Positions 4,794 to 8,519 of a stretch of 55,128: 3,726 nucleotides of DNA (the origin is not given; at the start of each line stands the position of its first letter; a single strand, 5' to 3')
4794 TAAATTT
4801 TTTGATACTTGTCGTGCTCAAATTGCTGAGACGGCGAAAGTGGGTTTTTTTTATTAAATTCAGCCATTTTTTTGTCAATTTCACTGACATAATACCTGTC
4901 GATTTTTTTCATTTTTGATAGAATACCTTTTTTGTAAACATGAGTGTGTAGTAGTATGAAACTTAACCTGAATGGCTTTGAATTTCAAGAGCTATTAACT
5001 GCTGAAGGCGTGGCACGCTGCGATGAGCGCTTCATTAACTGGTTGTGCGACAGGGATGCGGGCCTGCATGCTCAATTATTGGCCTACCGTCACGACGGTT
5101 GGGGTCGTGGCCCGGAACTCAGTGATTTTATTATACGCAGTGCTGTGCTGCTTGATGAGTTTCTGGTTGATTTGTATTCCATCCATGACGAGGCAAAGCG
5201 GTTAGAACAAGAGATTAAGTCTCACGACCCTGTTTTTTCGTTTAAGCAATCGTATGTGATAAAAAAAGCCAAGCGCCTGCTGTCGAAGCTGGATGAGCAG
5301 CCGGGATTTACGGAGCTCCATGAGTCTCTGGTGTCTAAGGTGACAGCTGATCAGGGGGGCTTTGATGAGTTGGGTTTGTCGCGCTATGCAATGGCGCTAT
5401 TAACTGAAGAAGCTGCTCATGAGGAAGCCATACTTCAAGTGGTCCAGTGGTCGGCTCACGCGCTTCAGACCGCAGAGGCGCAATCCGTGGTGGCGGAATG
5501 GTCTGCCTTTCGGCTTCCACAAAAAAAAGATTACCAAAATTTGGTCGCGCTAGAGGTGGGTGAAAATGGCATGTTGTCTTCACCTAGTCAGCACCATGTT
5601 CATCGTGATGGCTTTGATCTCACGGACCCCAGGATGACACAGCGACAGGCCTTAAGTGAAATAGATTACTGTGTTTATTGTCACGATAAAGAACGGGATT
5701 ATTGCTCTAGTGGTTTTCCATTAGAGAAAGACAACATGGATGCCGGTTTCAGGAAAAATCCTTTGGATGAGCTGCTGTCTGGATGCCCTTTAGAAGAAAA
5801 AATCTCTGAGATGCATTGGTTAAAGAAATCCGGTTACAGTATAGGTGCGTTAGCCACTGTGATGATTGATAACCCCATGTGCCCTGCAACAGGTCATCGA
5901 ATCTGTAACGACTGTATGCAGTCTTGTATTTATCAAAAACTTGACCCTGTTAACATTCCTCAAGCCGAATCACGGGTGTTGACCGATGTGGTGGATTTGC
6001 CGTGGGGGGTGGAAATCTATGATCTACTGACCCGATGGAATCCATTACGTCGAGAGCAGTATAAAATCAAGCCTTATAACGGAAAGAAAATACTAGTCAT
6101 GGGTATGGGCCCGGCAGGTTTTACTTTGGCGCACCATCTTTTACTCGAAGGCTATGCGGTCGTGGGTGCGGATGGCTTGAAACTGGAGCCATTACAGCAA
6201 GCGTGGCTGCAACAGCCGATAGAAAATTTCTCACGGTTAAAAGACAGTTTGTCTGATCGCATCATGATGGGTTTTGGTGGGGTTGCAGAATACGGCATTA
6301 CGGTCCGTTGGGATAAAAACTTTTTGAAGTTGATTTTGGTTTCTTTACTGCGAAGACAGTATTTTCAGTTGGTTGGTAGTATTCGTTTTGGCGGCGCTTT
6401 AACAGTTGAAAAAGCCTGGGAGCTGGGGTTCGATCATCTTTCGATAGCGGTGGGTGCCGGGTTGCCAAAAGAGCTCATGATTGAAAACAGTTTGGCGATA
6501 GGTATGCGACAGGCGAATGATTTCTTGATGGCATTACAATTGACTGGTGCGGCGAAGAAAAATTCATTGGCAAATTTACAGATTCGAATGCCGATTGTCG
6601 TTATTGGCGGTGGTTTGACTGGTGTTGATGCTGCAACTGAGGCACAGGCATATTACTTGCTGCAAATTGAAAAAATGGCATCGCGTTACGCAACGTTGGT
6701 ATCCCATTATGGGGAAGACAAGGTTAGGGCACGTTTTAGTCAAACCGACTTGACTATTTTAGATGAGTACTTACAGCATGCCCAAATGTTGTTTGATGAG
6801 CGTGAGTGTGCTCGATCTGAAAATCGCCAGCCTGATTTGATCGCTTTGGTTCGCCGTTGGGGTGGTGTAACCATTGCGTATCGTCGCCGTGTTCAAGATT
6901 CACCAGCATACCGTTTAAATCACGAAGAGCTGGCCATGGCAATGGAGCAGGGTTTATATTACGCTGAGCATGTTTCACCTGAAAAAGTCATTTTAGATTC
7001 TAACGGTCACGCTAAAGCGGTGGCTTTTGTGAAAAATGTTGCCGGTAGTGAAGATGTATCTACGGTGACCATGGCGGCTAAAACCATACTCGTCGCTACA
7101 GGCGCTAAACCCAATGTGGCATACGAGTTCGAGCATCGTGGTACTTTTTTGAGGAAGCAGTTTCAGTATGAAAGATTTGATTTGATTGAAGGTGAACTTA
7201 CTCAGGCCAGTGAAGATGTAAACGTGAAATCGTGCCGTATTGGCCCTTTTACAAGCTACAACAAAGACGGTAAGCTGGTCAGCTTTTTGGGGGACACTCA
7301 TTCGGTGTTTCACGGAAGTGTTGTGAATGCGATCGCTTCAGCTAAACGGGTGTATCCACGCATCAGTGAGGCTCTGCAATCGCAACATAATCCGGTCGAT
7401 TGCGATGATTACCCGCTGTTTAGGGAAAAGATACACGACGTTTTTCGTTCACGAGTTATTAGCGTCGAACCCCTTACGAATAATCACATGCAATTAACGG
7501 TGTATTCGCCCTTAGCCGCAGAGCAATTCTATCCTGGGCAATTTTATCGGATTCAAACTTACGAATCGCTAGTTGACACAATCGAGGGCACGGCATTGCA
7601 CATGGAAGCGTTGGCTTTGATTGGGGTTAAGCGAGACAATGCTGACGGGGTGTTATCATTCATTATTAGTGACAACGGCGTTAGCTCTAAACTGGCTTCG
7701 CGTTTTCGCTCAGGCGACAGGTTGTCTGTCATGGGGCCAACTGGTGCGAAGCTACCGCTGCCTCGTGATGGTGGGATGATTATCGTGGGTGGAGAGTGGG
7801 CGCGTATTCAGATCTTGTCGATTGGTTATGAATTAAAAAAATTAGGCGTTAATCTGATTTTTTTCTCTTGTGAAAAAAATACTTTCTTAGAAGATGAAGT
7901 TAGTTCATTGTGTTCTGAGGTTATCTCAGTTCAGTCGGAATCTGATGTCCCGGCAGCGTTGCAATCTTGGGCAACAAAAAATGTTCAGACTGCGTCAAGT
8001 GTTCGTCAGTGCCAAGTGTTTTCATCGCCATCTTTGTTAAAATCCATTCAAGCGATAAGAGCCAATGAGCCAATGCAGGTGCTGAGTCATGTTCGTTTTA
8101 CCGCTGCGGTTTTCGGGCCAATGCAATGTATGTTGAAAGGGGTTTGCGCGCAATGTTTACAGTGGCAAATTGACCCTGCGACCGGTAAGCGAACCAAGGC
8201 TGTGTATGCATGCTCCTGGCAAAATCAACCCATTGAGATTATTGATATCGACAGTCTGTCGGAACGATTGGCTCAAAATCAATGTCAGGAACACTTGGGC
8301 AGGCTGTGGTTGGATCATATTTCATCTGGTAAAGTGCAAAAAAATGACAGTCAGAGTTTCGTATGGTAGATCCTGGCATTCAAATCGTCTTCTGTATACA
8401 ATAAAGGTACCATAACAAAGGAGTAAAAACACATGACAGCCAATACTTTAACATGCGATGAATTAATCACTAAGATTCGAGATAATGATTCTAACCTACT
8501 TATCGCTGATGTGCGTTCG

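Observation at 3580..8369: fdxA-bolA-grxD-giant NfnBA/SudAB-like fusion oxidoreductase cluster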

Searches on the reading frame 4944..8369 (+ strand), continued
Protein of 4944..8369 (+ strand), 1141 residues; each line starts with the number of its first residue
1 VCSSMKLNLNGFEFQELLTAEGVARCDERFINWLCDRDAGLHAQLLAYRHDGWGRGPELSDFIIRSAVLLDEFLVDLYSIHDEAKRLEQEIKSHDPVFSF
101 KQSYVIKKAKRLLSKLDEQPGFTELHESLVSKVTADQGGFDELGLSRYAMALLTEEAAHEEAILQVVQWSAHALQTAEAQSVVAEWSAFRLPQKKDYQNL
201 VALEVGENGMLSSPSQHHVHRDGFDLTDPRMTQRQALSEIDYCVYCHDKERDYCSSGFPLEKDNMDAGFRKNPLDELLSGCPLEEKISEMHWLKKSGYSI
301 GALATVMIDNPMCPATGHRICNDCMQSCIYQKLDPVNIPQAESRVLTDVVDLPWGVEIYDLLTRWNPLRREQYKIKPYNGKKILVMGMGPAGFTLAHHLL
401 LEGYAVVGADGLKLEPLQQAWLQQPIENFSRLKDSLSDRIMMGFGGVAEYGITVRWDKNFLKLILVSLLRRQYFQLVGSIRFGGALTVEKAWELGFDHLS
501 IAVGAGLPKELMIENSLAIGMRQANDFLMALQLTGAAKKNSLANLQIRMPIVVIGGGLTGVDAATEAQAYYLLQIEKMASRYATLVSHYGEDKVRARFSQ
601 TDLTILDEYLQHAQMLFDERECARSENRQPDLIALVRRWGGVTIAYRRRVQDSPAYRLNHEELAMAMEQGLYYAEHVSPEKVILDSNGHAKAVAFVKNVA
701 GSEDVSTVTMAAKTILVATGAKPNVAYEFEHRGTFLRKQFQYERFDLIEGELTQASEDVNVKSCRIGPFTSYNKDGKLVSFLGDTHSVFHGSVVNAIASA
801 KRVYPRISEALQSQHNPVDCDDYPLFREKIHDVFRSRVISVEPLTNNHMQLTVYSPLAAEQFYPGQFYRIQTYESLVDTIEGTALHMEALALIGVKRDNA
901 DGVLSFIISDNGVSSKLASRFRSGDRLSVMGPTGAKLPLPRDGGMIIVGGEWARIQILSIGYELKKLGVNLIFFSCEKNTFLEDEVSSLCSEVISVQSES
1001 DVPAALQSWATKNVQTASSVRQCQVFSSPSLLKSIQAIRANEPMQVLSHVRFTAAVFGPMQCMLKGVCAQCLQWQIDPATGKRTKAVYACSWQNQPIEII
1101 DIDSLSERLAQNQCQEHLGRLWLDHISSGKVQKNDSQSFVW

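Call 55: list_cluster_members(proteins=[P0001, P0226, P0013, P0007, P0128])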
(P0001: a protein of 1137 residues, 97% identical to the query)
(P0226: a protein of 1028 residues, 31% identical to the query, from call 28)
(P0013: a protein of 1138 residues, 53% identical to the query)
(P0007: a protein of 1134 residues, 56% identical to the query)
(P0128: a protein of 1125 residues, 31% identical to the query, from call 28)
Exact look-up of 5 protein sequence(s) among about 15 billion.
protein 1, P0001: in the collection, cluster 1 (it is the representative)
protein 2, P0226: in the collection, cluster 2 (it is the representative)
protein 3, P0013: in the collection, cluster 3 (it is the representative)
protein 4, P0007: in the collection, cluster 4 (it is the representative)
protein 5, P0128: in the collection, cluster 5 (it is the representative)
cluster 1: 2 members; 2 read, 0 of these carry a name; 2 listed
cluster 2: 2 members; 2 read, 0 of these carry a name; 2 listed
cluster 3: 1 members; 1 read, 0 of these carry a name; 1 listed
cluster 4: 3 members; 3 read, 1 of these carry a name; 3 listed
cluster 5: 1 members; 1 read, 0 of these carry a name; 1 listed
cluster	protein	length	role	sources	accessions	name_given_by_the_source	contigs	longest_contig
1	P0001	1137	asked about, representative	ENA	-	-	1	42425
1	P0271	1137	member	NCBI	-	-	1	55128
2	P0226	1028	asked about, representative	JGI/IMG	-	-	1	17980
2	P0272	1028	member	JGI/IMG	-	-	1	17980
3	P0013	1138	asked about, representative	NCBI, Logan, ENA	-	-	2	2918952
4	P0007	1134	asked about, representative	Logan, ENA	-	-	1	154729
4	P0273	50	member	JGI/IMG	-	hypothetical protein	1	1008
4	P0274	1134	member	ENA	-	-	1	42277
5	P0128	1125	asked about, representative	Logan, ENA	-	-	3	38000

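Call 56: find_encoding_contigs(protein=P0013, flank=6000, max_places=1)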
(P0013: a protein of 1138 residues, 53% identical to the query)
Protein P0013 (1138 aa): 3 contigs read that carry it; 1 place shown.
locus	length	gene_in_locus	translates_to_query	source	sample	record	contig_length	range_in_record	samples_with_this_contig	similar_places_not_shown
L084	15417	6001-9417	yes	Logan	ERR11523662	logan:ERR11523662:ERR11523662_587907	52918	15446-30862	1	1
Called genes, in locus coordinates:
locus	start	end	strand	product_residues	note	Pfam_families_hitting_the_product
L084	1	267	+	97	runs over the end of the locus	PF03937:Sdh5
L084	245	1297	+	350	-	PF00089:Trypsin, PF13365:Trypsin_2, PF00595:PDZ, PF13180:PDZ_2, PF17820:PDZ_6 (weak)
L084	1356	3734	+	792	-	PF16927:HisKA_7TM (weak), PF00989:PAS (weak), PF08448:PAS_4, PF13426:PAS_9, PF00990:GGDEF, PF00563:EAL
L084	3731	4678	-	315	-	PF00923:TAL_FSA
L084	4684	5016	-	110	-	PF12797:Fer4_2 (faint), PF12837:Fer4_6 (faint), PF13237:Fer4_10 (faint), PF14697:Fer4_21 (faint), PF12838:Fer4_7 (weak), PF13187:Fer4_9 (weak), PF00037:Fer4, PF11953:DUF3470, +2 more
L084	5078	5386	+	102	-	PF00462:Glutaredoxin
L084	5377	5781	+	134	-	-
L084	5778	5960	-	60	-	PF28076:CBU_0585_lpg0581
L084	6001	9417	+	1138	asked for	PF27156:RP005_N, PF07992:Pyr_redox_2 (weak)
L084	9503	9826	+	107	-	PF00581:Rhodanese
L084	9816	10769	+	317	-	PF02445:NadA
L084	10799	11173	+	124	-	-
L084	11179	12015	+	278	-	PF10977:DUF2797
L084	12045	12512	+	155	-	PF00383:dCMP_cyt_deam_1, PF14437:MafB19-deam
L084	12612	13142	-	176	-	-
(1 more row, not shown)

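Call 57: find_encoding_contigs(protein=P0007, flank=6000, max_places=1)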
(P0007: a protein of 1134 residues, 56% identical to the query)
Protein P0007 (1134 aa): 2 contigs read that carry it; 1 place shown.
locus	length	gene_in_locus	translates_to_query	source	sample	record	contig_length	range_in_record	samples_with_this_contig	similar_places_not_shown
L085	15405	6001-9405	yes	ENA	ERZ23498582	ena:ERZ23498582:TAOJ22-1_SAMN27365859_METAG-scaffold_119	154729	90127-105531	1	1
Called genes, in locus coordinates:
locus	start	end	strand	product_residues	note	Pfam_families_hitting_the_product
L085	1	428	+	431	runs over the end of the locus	PF00108:Thiolase_N, PF00109:ketoacyl-synt (weak), PF02803:Thiolase_C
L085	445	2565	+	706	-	PF00378:ECH_1, PF16113:ECH_2, PF02737:3HCDH_N, PF00725:3HCDH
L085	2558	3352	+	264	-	-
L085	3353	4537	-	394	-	PF00890:FAD_binding_2, PF01266:DAO (faint), PF03486:HI0933_like, PF07992:Pyr_redox_2 (weak), PF12831:FAD_oxidored (weak), PF13738:Pyr_redox_3 (faint), PF22780:HI0933_like_1st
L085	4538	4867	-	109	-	PF12797:Fer4_2 (faint), PF12837:Fer4_6 (faint), PF13237:Fer4_10 (faint), PF14697:Fer4_21 (faint), PF12838:Fer4_7 (weak), PF13187:Fer4_9 (weak), PF00037:Fer4, PF11953:DUF3470, +3 more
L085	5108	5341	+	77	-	PF01722:BolA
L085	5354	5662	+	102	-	PF00462:Glutaredoxin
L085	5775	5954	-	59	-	PF28076:CBU_0585_lpg0581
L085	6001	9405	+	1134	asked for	PF27156:RP005_N, PF07992:Pyr_redox_2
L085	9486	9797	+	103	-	PF00581:Rhodanese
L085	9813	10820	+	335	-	PF02445:NadA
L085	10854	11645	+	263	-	PF00378:ECH_1, PF16113:ECH_2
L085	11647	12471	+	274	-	PF10977:DUF2797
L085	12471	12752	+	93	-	PF26604:CBU_0592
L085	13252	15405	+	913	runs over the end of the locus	-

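Call 58: find_encoding_contigs(protein=P0019, flank=6000, max_places=1)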
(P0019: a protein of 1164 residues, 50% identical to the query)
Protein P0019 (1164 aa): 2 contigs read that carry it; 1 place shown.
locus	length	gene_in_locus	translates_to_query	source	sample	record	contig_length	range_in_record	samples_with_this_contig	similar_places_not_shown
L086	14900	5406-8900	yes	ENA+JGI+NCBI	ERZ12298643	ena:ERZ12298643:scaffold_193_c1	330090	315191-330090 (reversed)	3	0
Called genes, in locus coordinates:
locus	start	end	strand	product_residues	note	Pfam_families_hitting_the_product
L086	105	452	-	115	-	-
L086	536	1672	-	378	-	PF00994:MoCF_biosynth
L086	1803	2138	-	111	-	PF12797:Fer4_2 (faint), PF12837:Fer4_6 (faint), PF13237:Fer4_10 (faint), PF14697:Fer4_21 (faint), PF12838:Fer4_7 (weak), PF13187:Fer4_9 (weak), PF00037:Fer4, PF11953:DUF3470, +3 more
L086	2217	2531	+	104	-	PF00462:Glutaredoxin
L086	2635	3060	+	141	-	-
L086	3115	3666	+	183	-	PF11188:DUF2975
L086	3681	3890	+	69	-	PF13443:HTH_26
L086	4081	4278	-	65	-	PF28076:CBU_0585_lpg0581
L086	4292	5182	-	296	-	-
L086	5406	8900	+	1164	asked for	PF27156:RP005_N, PF07992:Pyr_redox_2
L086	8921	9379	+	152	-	-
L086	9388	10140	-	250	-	PF02353:CMAS (weak), PF05175:MTS (weak), PF13489:Methyltransf_23, PF01728:FtsJ (weak), PF13847:Methyltransf_31, PF08241:Methyltransf_11, PF08242:Methyltransf_12, PF13649:Methyltransf_25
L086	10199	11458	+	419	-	PF01566:Nramp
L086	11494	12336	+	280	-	PF05681:Fumerase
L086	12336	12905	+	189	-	PF05683:Fumerase_C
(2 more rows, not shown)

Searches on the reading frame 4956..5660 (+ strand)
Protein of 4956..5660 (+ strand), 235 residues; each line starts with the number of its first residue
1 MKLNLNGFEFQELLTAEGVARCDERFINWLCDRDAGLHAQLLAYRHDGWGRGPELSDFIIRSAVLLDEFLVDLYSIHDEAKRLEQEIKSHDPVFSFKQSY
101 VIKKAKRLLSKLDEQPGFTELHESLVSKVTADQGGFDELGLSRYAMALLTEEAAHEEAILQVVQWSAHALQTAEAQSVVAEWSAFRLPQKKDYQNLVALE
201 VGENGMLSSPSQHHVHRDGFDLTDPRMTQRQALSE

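Call 26: search_protein_families(library=pfam, proteins=[window:4956-5660:+], max_evalue=1)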
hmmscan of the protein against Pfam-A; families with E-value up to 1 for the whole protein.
window:4956-5660:+ (235 aa): 1 family
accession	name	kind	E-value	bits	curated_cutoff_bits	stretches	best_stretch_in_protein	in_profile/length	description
PF02742.21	Fe_dep_repr_C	-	0.21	12.1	27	1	52-88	4-45/70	Iron dependent repressor, metal binding and dimerisation domain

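Call 28: search_protein_representatives(protein=window:4956-5660:+)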
Query: 235 residues. Proteins with E-value up to 0.001 (for the whole library): 358; up to 1e-10: 89; up to 1e-30: 2. The best 150 are listed.
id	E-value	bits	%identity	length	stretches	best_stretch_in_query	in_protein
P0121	6.6e-52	192.9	43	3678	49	197-228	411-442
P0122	1.8e-38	148.9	45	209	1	1-197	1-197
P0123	8.1e-30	120.6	34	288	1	3-232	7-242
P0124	8.6e-30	120.5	35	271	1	2-234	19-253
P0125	8.8e-29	117.2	35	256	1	3-235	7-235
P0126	1.2e-28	116.8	35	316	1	2-235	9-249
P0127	2.8e-28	115.6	36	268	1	2-235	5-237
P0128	6.8e-28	114.3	31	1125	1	1-233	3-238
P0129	8.4e-27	110.7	32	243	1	2-231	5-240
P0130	1.4e-25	106.7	33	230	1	2-200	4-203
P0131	1.7e-25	106.5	36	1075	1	10-232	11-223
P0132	5.3e-25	104.9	32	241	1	8-233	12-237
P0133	2.0e-24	103.0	33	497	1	10-235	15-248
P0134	2.4e-24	102.7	31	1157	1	4-232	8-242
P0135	7.0e-24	101.2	33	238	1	3-198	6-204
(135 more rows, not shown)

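Call 42: predict_structure(alignment_id=A3)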
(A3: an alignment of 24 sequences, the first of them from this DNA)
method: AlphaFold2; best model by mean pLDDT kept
length: 232 residues; sequences in the alignment: 24
mean_pLDDT: 84.8   pTM: 0.56
mean pLDDT of the five models: 84.8, 84.3, 84.0, 82.5, 81.5
residues with pLDDT >= 90: 136; 70-90: 61; 50-70: 27; < 50: 8
segments of 3 or more residues with pLDDT < 50: none
pLDDT, mean of each block of 10 residues (from residue 1): 74 89 93 94 85 87 92 90 82 91 91 92 96 94 95 95 96 94 83 57 74 57 58 50
secondary structure, 60 per line:
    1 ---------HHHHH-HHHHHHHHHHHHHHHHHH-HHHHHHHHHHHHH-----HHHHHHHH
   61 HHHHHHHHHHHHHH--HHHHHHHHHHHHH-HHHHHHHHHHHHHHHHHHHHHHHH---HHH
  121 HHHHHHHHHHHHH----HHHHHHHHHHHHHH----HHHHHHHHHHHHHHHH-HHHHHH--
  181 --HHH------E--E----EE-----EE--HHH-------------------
elements in order: H10-14 H16-33 H35-47 H53-74 H77-89 H91-114 H118-133 H138-151 H156-171 H173-178

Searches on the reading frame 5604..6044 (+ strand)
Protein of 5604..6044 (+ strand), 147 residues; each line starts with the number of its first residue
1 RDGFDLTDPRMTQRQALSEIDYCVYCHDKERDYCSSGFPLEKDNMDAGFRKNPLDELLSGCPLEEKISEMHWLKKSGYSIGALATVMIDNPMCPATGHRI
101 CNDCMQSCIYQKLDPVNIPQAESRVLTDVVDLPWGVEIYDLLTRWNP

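Call 49: search_solved_structures(query=window:5604-6044:+, max_evalue=10, show_alignments=4)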
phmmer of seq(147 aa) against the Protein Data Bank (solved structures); distinct sequences matched with E-value up to 10: 2.
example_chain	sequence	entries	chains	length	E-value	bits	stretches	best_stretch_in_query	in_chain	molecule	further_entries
7mwx_D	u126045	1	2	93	0.81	12.9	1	79-115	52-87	CD81 protein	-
7mws_A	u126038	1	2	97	0.89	12.8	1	79-115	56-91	CD81 protein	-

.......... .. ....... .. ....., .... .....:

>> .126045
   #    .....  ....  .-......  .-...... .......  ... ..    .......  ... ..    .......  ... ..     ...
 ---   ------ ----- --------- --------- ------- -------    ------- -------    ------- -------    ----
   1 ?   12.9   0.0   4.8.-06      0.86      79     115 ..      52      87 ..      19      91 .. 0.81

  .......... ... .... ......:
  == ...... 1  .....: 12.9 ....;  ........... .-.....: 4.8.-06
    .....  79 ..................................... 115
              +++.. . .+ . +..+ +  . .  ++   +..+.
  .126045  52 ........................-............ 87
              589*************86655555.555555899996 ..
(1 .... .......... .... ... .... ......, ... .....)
